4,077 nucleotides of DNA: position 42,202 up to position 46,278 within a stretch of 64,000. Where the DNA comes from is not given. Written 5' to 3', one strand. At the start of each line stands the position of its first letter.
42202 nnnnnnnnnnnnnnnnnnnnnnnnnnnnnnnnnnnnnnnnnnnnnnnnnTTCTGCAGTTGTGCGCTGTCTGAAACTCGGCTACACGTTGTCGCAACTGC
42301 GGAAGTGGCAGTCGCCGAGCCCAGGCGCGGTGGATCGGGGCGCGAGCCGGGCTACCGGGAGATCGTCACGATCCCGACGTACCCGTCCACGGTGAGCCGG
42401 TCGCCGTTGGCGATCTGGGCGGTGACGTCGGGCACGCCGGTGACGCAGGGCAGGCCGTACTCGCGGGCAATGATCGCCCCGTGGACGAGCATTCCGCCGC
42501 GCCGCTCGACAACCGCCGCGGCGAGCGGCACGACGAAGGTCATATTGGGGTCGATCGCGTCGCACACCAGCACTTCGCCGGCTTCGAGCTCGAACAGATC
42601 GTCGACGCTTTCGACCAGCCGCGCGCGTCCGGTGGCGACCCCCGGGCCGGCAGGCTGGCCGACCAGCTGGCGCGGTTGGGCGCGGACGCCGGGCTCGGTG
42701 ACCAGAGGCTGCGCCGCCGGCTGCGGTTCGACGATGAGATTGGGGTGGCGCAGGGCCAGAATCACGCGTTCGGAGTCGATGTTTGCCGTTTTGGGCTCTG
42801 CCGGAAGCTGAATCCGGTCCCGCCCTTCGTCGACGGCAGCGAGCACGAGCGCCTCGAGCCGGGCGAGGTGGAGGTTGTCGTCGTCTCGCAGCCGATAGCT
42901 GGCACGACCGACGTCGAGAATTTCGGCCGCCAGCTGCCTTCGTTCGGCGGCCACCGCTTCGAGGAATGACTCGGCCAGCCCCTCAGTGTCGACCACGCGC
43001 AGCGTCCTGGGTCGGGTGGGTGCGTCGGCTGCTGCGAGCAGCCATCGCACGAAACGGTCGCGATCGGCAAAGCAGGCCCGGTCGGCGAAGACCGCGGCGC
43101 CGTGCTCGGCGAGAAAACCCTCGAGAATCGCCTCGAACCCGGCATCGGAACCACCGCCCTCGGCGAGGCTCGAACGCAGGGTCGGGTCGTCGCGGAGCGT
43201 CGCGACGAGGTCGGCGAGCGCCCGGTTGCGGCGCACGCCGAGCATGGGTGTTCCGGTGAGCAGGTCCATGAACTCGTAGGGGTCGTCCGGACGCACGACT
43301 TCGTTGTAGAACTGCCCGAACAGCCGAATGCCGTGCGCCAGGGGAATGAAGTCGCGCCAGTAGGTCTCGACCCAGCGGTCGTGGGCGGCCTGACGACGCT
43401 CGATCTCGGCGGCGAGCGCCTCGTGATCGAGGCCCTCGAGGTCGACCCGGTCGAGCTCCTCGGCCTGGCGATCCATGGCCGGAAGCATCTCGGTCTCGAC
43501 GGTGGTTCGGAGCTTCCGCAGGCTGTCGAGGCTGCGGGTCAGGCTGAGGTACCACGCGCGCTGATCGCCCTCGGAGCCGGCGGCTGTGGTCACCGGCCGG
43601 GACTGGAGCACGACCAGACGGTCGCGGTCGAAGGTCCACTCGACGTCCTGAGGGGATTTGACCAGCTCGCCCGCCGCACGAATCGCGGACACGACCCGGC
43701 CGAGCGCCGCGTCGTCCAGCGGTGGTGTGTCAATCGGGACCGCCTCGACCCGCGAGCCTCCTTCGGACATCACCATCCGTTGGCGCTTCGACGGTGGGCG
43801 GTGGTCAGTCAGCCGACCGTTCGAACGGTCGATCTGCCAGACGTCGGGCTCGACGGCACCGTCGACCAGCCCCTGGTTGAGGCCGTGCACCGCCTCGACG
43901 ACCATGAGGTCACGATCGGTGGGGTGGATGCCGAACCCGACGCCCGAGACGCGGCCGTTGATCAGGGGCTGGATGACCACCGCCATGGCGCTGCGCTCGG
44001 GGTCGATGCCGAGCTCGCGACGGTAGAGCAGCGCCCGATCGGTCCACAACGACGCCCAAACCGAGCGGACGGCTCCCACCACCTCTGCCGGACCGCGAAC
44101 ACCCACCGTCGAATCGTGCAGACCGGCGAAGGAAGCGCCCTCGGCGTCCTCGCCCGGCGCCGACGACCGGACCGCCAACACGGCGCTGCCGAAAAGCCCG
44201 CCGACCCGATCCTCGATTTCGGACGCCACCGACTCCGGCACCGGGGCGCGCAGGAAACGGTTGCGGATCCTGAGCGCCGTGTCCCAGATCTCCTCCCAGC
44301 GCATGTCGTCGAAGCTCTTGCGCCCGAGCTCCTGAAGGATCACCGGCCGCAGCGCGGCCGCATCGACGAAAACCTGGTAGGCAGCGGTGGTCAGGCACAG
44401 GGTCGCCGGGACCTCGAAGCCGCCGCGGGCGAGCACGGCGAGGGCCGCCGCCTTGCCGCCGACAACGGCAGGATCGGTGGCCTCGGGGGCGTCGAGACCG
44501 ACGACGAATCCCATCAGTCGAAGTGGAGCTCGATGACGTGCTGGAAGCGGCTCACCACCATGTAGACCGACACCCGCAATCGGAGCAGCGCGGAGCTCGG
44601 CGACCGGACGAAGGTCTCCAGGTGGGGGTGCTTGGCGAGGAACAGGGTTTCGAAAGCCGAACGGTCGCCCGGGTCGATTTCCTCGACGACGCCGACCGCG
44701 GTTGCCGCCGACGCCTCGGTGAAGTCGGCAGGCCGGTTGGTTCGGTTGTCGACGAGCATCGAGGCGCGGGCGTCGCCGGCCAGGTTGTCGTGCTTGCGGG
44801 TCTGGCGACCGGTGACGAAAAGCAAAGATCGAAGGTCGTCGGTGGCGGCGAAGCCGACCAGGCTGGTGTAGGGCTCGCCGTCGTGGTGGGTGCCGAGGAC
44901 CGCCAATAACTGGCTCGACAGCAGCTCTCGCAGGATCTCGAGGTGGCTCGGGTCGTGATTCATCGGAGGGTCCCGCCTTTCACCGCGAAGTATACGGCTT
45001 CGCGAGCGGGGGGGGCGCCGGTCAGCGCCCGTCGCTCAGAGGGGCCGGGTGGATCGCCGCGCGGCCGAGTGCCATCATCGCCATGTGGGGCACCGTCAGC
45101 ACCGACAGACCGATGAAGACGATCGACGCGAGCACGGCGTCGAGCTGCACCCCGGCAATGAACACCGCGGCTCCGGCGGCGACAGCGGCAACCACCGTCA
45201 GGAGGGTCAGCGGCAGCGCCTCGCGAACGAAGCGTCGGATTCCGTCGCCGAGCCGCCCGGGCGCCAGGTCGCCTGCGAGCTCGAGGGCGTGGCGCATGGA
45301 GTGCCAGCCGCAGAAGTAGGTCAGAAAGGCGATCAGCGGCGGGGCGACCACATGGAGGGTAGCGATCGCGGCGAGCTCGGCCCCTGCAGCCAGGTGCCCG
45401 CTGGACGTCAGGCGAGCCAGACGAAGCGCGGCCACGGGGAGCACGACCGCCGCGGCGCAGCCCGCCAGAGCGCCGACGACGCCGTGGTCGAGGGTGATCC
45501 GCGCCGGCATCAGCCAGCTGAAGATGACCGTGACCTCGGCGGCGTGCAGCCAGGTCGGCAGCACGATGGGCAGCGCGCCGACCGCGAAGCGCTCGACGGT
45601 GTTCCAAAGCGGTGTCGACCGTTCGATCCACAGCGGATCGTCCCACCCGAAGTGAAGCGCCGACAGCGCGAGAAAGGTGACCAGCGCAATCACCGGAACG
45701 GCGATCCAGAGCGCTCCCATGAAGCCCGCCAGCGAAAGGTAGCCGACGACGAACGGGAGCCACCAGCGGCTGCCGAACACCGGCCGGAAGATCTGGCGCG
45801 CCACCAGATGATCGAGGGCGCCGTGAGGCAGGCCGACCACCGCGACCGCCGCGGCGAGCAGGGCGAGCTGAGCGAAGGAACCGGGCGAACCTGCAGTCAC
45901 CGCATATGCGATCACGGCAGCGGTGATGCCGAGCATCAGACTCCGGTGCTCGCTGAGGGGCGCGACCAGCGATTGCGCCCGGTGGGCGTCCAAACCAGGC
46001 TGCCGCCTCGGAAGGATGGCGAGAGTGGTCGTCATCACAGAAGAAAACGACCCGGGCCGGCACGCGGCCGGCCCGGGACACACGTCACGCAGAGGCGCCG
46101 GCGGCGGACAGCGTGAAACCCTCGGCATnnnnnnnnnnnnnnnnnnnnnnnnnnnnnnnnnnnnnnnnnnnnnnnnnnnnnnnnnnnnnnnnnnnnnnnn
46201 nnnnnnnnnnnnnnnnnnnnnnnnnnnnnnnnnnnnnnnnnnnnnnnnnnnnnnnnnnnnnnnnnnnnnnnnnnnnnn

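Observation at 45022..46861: DTE-motif proton-pump-type rhodopsin paired with a Blh retinal synthase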

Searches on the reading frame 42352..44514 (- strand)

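Call 4: search_protein_families(library=pfam, proteins=[window:42352-44514:-], max_evalue=0.01)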
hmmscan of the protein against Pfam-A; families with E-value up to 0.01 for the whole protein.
window:42352-44514:- (720 aa): 2 families
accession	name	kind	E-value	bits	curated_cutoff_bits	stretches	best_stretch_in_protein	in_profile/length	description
PF01326.24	PPDK_N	-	2.3e-64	218.2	27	1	17-314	3-315/328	Pyruvate phosphate dikinase, AMP/ATP-binding domain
PF00391.29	PEP-utilizers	-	1.8e-19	69.5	23.1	1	644-714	2-72/72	PEP-utilising enzyme, mobile domain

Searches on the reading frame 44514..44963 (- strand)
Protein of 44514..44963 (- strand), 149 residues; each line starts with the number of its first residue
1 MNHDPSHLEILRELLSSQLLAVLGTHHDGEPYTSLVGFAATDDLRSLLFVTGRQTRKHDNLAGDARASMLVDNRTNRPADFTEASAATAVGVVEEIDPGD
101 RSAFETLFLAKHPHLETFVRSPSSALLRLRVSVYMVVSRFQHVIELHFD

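Call 4: search_protein_families(library=pfam, proteins=[window:44514-44963:-], max_evalue=0.01)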
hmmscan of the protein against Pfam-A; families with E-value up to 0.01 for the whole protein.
window:44514-44963:- (149 aa): 3 families
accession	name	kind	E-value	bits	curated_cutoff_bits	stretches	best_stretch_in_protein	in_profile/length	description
PF01243.27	PNPOx_N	-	1.8e-12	48.1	28.1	1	11-131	5-113/120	Pyridoxamine 5'-phosphate oxidase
PF13883.13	CREG_beta-barrel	-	0.00039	20.9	27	1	13-136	12-150/167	CREG, beta-barrel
PF12900.13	Pyridox_ox_2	-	0.0012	19.2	27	1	11-111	5-106/140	Pyridoxamine 5'-phosphate oxidase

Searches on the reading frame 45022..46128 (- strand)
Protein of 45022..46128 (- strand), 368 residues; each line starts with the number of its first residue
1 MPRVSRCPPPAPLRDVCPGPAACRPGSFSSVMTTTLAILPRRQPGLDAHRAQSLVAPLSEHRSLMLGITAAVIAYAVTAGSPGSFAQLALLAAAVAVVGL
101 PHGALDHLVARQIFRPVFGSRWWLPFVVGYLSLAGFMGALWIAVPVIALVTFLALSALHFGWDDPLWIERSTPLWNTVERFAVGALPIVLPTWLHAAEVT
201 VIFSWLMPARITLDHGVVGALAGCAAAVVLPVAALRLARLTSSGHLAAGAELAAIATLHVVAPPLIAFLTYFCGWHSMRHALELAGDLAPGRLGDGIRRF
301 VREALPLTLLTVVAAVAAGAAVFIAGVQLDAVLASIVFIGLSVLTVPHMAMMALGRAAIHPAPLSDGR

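Call 4: search_protein_families(library=pfam, proteins=[window:45022-46128:-], max_evalue=0.01)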
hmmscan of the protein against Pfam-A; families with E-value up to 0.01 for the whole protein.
window:45022-46128:- (368 aa): 1 family
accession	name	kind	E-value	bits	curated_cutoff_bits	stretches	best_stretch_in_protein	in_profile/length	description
PF15461.11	BCD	-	8.9e-47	160.4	28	1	94-353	2-264/267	Beta-carotene 15,15'-dioxygenase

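Call 40: search_protein_families(library=ncbifam, proteins=[window:45022-46035:-], max_evalue=0.00001)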
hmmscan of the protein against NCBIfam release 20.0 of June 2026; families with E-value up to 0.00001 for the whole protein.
window:45022-46035:- (337 aa): 1 family
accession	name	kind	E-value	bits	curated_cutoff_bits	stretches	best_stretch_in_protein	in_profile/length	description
TIGR03753.1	blh_monoox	subfamily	3e-52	177.8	95.25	1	60-321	3-259/260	beta-carotene 15,15'-dioxygenase, Brp/Blh family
